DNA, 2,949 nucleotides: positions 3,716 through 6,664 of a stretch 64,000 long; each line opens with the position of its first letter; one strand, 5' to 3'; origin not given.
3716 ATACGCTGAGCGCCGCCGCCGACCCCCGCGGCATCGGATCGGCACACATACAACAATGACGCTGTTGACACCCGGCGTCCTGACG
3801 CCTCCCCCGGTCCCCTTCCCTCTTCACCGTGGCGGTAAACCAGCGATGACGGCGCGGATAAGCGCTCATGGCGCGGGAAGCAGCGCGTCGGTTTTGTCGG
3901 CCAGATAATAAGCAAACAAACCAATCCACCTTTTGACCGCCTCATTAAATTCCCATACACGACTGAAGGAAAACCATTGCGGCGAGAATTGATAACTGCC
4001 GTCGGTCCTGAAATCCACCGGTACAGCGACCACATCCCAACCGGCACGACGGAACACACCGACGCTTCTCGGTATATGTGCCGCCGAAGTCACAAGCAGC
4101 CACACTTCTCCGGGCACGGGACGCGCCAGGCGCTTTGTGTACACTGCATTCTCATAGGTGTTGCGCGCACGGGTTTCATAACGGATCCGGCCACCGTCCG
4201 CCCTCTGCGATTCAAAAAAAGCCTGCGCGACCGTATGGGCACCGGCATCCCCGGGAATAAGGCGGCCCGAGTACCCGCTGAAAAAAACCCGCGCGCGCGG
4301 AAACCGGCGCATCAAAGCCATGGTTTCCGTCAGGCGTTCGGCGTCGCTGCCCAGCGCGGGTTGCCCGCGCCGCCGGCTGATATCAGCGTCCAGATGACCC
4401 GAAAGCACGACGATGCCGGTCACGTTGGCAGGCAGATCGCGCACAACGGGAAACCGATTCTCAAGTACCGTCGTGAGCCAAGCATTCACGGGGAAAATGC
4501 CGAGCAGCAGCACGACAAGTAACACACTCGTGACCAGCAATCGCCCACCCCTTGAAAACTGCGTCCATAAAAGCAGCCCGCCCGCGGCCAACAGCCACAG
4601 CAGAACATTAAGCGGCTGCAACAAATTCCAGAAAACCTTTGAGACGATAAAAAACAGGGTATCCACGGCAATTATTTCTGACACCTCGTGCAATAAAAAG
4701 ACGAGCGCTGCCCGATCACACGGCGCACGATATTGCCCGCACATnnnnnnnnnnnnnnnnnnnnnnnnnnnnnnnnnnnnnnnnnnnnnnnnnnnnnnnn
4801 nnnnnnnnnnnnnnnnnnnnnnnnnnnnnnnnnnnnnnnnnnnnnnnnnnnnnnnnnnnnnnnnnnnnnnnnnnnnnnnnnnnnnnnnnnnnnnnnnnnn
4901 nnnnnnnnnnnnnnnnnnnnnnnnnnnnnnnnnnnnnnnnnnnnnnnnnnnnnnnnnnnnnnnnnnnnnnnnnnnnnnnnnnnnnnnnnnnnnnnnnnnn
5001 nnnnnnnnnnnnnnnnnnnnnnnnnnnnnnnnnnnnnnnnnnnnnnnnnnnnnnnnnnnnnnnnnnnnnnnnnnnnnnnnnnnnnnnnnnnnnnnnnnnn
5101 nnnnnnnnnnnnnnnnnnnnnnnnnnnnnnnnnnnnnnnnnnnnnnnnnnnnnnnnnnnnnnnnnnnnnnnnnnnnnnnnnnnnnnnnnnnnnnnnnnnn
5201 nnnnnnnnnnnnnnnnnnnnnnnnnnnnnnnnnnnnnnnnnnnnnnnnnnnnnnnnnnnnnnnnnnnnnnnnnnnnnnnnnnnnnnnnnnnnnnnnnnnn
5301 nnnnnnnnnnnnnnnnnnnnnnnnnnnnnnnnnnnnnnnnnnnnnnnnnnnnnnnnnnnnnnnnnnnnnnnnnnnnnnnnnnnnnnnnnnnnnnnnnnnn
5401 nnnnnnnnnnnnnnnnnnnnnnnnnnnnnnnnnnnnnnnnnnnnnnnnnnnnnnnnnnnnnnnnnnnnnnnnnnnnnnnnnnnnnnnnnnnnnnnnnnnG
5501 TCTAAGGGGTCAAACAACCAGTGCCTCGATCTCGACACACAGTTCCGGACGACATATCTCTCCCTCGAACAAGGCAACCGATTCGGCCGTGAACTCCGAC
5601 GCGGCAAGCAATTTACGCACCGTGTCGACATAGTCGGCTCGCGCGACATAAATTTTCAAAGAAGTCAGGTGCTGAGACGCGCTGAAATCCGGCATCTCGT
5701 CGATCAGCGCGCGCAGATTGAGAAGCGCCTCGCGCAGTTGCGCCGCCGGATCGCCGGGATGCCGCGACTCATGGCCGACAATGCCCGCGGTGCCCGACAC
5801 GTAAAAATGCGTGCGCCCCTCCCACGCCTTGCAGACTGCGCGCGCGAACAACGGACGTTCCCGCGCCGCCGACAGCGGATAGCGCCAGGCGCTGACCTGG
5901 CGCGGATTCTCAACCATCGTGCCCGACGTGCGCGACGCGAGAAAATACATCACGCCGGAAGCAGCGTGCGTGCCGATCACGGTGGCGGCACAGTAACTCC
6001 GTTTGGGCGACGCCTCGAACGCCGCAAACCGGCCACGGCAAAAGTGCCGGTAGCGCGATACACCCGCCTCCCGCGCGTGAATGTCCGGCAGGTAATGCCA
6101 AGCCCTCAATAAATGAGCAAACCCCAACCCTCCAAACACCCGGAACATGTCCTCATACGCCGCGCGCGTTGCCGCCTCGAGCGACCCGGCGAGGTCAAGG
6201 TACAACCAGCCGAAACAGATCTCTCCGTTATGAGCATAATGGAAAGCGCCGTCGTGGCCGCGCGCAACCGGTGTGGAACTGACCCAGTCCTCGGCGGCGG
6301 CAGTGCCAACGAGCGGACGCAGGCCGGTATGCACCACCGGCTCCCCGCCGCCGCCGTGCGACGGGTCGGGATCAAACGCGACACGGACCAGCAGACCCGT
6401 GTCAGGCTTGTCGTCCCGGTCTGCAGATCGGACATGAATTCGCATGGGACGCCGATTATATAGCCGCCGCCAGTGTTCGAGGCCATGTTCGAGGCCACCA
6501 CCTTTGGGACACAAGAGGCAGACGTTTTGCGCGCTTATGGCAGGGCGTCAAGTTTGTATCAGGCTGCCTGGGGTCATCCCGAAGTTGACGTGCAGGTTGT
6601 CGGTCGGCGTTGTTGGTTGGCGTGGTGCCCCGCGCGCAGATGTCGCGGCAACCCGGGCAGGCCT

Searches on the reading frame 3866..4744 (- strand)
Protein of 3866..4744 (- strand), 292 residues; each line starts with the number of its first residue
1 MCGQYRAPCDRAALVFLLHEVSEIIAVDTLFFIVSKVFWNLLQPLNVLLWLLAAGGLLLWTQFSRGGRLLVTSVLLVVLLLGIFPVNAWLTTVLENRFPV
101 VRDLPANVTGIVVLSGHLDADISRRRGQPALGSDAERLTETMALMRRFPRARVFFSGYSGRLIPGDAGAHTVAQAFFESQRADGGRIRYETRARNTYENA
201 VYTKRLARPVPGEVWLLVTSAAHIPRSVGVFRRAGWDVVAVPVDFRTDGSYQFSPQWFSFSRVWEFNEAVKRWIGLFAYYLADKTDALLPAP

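Call 8: search_protein_families(library=pfam, proteins=[window:3866-4744:-], max_evalue=0.01)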
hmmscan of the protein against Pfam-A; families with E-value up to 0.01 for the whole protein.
window:3866-4744:- (292 aa): 1 family
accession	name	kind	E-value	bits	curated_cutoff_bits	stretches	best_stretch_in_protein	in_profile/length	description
PF02698.23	DUF218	-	2e-21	76.8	27.6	1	110-274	2-132/133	DUF218 domain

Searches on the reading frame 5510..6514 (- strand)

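Call 8: search_protein_families(library=pfam, proteins=[window:5510-6514:-], max_evalue=0.01)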
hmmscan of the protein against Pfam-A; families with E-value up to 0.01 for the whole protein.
window:5510-6514:- (334 aa): 2 families
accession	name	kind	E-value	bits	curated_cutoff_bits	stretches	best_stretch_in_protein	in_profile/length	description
PF21168.2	FkbO_Hyg5-like_N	-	1.7e-30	106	27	1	75-193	1-122/122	Chorismatase FkbO/Hyg5-like, N-terminal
PF01042.26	Ribonuc_L-PSP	-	0.006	17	27.3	1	235-333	19-119/121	Endoribonuclease L-PSP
